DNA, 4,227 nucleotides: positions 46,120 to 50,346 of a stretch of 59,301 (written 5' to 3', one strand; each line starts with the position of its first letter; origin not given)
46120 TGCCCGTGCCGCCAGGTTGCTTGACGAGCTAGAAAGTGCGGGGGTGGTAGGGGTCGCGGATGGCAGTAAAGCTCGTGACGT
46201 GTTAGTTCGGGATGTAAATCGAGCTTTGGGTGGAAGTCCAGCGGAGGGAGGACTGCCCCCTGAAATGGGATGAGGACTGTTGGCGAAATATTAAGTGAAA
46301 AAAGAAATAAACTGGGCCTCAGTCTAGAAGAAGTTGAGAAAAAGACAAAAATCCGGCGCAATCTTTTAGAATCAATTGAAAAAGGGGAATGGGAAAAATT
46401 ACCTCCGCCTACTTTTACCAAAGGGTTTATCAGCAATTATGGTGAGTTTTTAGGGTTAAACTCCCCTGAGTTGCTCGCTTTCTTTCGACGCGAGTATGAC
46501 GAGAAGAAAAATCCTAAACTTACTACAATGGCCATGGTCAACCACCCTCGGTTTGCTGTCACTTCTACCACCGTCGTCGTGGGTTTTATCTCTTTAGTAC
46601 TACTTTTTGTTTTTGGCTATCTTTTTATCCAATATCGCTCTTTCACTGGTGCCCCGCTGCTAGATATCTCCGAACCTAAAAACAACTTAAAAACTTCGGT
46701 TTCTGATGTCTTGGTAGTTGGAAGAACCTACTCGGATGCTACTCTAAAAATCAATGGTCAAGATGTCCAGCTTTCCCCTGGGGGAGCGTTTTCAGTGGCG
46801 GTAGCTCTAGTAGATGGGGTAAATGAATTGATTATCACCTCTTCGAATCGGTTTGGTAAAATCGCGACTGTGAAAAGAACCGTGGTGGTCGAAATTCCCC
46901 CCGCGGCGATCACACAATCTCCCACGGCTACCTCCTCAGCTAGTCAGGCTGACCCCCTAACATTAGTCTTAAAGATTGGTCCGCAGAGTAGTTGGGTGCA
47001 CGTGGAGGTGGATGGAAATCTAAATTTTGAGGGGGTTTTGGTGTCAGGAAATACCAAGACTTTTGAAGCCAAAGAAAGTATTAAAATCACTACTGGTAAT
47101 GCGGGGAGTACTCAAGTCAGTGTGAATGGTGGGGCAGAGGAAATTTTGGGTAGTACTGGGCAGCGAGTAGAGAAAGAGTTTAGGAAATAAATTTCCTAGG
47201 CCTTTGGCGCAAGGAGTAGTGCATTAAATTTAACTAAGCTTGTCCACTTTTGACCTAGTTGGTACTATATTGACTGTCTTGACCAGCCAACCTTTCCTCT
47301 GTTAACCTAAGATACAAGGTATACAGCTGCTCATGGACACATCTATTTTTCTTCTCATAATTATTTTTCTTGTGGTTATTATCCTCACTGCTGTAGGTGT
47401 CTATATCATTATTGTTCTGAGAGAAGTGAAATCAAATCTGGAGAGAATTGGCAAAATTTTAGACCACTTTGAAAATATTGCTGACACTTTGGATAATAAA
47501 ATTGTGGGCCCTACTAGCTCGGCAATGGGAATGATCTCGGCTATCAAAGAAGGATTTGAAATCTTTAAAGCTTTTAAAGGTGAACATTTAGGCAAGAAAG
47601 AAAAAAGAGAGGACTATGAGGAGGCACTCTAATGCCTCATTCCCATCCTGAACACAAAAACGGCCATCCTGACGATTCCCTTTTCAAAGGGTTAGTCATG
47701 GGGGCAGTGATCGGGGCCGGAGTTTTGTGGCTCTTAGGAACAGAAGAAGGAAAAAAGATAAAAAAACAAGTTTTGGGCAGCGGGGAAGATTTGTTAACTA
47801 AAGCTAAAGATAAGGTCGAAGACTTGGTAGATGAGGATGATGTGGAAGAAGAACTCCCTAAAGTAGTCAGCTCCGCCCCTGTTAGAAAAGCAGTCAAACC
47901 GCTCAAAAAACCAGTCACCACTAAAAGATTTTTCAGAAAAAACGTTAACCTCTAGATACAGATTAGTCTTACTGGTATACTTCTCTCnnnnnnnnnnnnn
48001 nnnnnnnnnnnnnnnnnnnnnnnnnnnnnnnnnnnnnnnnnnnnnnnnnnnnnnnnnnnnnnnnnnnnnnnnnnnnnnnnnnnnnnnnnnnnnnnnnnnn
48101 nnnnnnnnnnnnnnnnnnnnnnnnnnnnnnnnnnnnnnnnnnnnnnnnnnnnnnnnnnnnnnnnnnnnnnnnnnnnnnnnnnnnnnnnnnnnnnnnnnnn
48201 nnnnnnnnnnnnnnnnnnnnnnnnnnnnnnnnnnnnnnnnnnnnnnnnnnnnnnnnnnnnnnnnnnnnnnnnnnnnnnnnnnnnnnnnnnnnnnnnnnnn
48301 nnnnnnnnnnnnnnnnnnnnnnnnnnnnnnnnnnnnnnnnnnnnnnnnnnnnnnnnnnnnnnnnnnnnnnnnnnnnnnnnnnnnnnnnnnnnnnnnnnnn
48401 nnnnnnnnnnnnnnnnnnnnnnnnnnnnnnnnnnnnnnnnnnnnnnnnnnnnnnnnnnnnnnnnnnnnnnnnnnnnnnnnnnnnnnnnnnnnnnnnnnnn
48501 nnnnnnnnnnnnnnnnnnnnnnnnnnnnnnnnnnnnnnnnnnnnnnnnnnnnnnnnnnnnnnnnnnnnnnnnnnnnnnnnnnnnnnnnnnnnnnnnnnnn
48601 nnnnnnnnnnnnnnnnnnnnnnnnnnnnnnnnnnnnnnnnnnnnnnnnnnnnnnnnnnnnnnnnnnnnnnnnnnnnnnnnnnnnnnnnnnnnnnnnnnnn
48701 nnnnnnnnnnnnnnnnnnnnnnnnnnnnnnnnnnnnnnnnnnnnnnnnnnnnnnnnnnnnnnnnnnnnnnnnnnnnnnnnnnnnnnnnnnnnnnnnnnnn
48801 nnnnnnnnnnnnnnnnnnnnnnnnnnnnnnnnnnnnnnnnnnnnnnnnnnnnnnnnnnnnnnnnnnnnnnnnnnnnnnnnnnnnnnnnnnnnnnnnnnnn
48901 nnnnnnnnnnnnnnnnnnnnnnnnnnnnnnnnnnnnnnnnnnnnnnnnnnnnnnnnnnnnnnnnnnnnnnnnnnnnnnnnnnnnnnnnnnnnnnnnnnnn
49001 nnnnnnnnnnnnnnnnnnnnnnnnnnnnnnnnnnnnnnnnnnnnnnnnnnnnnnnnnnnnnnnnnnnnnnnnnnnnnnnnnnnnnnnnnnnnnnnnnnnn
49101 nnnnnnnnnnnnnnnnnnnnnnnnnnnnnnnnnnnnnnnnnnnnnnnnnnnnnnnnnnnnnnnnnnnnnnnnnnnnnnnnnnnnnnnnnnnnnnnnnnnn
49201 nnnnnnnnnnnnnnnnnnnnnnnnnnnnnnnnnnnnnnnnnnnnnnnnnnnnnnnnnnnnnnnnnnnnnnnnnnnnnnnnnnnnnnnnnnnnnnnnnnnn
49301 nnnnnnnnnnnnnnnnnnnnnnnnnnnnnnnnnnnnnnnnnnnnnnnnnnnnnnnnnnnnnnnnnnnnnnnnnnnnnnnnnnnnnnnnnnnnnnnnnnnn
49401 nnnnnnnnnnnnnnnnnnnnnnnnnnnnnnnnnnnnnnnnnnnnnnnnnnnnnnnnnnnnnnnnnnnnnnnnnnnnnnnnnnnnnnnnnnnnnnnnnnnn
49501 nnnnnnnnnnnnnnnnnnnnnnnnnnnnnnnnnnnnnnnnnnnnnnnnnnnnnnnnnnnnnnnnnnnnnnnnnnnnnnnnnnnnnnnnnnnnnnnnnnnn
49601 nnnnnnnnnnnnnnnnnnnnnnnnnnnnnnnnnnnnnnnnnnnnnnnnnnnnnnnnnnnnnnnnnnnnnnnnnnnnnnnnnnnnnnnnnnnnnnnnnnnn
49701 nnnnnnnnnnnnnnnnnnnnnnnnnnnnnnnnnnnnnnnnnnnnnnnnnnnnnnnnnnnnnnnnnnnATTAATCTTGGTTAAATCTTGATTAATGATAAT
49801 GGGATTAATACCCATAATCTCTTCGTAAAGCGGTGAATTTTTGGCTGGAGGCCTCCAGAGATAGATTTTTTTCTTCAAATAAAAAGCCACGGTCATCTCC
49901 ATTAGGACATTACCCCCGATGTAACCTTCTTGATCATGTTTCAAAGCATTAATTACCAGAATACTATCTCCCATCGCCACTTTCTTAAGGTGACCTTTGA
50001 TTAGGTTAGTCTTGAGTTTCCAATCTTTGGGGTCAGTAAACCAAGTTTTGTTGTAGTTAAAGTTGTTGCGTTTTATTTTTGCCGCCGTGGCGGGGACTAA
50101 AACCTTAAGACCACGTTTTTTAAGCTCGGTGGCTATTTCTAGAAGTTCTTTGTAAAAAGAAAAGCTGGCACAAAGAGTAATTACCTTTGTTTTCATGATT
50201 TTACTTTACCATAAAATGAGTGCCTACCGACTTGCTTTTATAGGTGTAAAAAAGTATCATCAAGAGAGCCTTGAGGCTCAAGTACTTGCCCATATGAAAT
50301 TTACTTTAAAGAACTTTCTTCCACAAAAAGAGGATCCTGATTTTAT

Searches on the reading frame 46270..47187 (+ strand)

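Call 69: search_protein_families(library=pfam, proteins=[window:46270-47187:+], max_evalue=0.01)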
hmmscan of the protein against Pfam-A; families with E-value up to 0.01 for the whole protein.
window:46270-47187:+ (306 aa): 5 families
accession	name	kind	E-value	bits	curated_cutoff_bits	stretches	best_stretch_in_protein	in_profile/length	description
PF13413.12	HTH_25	-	6.9e-20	71.1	24.6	1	8-66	2-60/62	Helix-turn-helix domain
PF13464.11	RodZ_C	-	8.6e-14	51.7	23.9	1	239-301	6-69/72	RodZ C-terminal domain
PF09136.16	Glucodextran_B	-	5.6e-11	42.7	27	1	129-208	1-82/83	Glucodextranase, domain B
PF12844.13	HTH_19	-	1.3e-05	25.4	30.2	1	5-68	1-58/64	Helix-turn-helix domain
PF01381.28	HTH_3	-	0.0013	19.2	23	1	9-40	2-33/55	Helix-turn-helix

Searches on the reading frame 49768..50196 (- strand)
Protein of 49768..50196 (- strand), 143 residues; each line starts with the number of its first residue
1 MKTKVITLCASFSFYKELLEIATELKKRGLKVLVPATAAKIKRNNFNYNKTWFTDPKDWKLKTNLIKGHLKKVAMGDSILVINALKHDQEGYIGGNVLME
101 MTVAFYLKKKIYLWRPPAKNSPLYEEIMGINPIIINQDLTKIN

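Call 69: search_protein_families(library=pfam, proteins=[window:49768-50196:-], max_evalue=0.01)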
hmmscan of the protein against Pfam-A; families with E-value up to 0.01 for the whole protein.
window:49768-50196:- (143 aa): 1 family
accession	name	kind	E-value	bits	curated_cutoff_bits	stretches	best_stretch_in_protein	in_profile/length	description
PF00726.22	IL10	-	0.0084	16.1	24.2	0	67-109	48-89/170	Interleukin 10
